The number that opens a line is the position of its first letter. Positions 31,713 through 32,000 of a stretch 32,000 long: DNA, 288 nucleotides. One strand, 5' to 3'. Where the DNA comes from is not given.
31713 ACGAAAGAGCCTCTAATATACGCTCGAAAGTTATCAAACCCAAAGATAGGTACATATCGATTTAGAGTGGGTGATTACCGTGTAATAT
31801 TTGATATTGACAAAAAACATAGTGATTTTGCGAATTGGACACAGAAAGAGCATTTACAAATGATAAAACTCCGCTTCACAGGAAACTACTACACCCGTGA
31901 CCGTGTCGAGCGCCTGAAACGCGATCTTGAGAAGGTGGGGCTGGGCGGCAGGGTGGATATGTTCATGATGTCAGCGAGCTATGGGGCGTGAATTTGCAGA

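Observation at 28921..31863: Integron-like gene-cassette array with attC-like boundary elements in an archaeal chromosome (no integrase in window)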

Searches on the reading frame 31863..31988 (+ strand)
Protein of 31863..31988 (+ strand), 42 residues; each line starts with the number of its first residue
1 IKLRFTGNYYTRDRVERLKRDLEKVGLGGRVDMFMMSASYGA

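Call 18: search_protein_families(library=pfam, proteins=[window:31863-31988:+], max_evalue=0.01)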
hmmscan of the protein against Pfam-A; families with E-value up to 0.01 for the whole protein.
window:31863-31988:+ (42 aa): 1 family
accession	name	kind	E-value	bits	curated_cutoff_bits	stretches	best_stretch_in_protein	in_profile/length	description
PF02662.21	FlpD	-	0.0019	18.6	22.3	1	6-41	69-105/123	Methyl-viologen-reducing hydrogenase, delta subunit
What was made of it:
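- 31864..31991 (+): Right boundary: C-terminal fragment of an MvhD/FlpD-type gene. It is not part of the array and marks where the array was cut. Pfam FlpD, E=0.0019, profile positions 69-105 of 123 (weak; call 18).
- Checked: After the RelE stop (31861-31863) only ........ remains, followed by a C-terminal mvhD/FlpD fragment (call 18).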
